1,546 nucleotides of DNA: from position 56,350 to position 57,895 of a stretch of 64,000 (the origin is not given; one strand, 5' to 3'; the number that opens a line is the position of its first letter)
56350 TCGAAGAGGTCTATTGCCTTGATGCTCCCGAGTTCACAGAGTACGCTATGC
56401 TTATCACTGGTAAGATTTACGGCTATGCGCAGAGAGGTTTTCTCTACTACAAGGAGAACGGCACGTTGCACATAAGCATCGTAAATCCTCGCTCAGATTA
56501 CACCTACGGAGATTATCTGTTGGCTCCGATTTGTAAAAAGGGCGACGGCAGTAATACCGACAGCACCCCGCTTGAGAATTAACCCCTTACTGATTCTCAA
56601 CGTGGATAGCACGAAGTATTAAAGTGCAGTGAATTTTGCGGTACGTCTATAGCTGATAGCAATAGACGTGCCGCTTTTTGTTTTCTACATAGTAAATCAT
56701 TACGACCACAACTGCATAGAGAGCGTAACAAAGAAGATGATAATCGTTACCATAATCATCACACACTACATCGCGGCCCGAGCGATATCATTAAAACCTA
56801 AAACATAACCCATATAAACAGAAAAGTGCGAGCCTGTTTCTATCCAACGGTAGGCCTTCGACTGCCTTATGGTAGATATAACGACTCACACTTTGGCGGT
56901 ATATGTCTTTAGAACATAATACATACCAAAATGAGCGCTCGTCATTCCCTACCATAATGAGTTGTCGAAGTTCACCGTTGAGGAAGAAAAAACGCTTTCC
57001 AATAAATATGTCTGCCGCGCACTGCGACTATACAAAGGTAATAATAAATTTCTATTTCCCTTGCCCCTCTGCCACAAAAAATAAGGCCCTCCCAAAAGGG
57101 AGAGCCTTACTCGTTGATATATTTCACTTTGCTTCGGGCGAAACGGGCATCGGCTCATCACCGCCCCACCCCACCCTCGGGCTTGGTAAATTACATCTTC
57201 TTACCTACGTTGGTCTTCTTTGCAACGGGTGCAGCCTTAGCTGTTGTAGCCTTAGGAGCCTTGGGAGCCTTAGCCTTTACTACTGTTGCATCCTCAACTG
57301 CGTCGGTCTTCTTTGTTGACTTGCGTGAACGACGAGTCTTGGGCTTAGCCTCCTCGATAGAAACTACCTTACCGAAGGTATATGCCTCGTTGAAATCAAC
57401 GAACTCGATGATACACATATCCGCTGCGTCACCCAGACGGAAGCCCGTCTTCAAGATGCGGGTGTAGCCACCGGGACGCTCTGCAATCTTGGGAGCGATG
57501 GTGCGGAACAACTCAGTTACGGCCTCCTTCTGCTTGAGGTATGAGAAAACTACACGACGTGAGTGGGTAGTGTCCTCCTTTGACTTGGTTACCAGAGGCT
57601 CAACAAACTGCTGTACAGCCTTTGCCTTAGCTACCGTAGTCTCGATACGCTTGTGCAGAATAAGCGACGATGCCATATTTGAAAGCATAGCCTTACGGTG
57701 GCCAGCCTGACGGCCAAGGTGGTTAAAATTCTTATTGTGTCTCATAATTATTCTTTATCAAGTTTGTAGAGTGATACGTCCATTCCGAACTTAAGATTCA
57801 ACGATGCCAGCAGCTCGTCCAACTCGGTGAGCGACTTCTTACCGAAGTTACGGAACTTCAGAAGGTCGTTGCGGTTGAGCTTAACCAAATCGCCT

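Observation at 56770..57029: Rod RNA copy 2: same architecture as copy 1 with fully substituted stems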

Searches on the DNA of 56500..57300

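Call 6: search_rna_families(source=window, start=56500, end=57300, threshold=evalue, max_evalue=10, show_alignments=3)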
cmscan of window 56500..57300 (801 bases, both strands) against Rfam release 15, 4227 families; matches with E-value up to 10: 7.
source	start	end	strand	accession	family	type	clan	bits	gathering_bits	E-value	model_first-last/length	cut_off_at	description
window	56640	56771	-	RF01816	RsaA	Gene; sRNA;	-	20.2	50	0.82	1-134/134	no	RNA Staph. aureus A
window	57078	57130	-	RF01859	Phe_leader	Cis-reg; leader;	-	18.4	55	2.7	1-125/125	no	Phenylalanine leader peptide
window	56625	56689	+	RF04226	mir-9186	Gene; miRNA;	-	18.1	73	1.4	1-80/80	no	mir-9186 microRNA precursor family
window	57077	57113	-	RF02398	sau-6072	Gene; sRNA;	-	15.8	50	3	1-53/53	no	Staphylococcus sRNA sau-6072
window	56885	56947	-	RF01147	sR12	Gene; snRNA; snoRNA; CD-box;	-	14.9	38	1.7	1-52/52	no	Small nucleolar RNA sR12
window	57268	57298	-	RF01306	sR52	Gene; snRNA; snoRNA; CD-box;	-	13.5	50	4.3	1-60/60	no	Small nucleolar RNA sR52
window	57061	57300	-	RF02225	sX6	Gene; sRNA;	-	10.3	40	3.4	10-342/342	5'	Proteobacterial sRNA sX6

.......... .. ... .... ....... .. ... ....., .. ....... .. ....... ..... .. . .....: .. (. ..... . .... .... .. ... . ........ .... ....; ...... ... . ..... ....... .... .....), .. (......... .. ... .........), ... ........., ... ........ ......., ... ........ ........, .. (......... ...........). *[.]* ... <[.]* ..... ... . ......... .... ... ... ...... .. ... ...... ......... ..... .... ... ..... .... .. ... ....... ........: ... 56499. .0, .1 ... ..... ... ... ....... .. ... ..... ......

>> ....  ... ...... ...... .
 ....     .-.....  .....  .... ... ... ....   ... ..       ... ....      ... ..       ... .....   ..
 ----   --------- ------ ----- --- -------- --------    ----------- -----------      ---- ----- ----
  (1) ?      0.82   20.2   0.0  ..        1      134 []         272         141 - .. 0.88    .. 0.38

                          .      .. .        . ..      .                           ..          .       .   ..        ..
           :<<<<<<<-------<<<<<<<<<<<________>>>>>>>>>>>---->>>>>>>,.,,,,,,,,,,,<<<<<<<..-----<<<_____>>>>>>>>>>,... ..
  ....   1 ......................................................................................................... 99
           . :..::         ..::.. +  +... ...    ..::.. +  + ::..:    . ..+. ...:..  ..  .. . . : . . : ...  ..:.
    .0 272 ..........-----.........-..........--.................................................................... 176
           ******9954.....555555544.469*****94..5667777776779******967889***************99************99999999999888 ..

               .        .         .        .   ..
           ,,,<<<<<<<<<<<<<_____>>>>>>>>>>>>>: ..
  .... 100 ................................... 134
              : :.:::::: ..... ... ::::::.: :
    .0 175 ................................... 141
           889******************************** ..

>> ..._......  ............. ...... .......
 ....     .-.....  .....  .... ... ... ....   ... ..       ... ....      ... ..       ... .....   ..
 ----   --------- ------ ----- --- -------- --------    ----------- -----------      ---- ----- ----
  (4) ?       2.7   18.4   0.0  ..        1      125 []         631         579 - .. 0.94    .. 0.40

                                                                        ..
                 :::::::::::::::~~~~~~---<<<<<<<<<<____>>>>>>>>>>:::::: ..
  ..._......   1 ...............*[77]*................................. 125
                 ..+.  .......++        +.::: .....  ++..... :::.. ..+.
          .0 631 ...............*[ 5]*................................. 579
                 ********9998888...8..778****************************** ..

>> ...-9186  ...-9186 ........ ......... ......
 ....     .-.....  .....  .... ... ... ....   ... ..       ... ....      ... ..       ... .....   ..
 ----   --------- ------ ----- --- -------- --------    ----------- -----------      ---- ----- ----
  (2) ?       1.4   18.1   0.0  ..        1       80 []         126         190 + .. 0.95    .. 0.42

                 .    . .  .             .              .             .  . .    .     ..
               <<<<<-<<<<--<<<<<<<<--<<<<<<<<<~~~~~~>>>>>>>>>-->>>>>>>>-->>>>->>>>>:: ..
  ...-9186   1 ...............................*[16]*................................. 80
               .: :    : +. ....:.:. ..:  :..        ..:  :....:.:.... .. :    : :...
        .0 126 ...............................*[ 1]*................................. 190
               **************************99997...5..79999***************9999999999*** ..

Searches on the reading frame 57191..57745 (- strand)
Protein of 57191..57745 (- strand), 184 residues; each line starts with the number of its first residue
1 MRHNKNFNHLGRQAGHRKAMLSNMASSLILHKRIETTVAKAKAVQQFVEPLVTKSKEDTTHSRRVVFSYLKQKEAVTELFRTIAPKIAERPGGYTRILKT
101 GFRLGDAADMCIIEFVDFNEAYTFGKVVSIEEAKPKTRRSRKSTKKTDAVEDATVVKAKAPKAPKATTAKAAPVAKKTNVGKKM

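Call 35: find_related_loci(query=window:57191-57745:-, collection=genome_contigs, flank=1500)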
Query window:57191-57745:- (184 aa) in genome_contigs; peptide patterns used: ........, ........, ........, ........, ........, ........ (x = any residue, [..] = any of these).
599 stretches matched a pattern (row limit reached: there are more); 475 encode a relative of the query (tblastn E <= 1e-3); the best 80 are kept; 80 distinct loci.
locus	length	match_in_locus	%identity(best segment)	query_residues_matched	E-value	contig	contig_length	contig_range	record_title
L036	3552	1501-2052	98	1-184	6e-121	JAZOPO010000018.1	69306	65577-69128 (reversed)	MAG: Alistipes sp. isolate T1900045573_YK20190267.MAGScoT_cleanbin_000023 SGB_7989_k141_1835758, whole genome shotgun se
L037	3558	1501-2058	95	1-184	3e-115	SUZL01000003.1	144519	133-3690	MAG: Rikenellaceae bacterium isolate SIG175 NODE_517_length_144519_cov_7.077026, whole genome shotgun sequence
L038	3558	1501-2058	95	1-184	1e-114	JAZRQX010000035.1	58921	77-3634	MAG: Alistipes sp. isolate T1900045358_YK20190048.MAGScoT_cleanbin_000039 SGB_6803_k141_3194035, whole genome shotgun se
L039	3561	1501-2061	94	1-184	5e-113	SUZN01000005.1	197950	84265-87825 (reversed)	MAG: Rikenellaceae bacterium isolate SIG177 NODE_210_length_197950_cov_10.757834, whole genome shotgun sequence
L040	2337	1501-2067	87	1-184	2e-105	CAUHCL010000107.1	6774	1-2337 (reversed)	MAG TPA_asm: uncultured Alistipes sp. isolate SRR16279939_bin.44_MetaWRAP_v1.3_MAG genome assembly, contig: ERZ19289543.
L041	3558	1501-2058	91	1-184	5e-103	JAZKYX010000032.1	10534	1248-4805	MAG: Alistipes sp. isolate T1900045095_TC20190089.MAGScoT_cleanbin_000009 SGB_4729_k141_1670806, whole genome shotgun se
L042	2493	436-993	91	1-184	1e-104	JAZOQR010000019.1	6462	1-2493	MAG: Alistipes sp. isolate T1900045566_YK20190260.MAGScoT_cleanbin_000031 SGB_7941_k141_645175, whole genome shotgun seq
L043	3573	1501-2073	84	1-184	3e-102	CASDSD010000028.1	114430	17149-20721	uncultured Alistipes sp. isolate SI.B26.metabat-bins.8 genome assembly, contig: SI.B26.metabat-bins.8.fa_k141_190806, wh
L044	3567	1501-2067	87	1-184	5e-101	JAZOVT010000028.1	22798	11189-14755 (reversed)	MAG: Alistipes sp. isolate T1900045525_YK20190219.MAGScoT_cleanbin_000024 SGB_7682_k141_728380, whole genome shotgun seq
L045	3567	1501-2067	87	1-184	1e-100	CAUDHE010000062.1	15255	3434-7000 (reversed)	MAG TPA_asm: uncultured Alistipes sp. isolate ERR9578192_bin.21_MetaWRAP_v1.3_MAG genome assembly, contig: ERZ18533823.2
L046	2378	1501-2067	86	1-184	2e-101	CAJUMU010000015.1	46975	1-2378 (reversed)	MAG TPA_asm: uncultured Alistipes sp. isolate MGBC143807 genome assembly, contig: MGBC143807.15, whole genome shotgun se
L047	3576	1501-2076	85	1-184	8e-100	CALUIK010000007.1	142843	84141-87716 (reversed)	MAG: uncultured Alistipes sp. isolate BRZ_NS__bin42 genome assembly, contig: BRZ_NS__NODE_145_length_142843_cov_36.90266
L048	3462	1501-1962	95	1-154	6e-99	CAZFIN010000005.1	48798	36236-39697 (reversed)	MAG TPA_asm: uncultured Alistipes sp. isolate SRP199465_co2_851 genome assembly, contig: NODE_1464_length_48798_cov_10.2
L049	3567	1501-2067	88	1-184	5e-99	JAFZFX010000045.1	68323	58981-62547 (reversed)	MAG: Alistipes sp. isolate RGIG7730 Water_buffalos_Rectum-3__c480387, whole genome shotgun sequence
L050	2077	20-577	93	1-184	2e-101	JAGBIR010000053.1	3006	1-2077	MAG: Alistipes sp. isolate RGIG9154 Water_deer_Rectum.Co__c360546, whole genome shotgun sequence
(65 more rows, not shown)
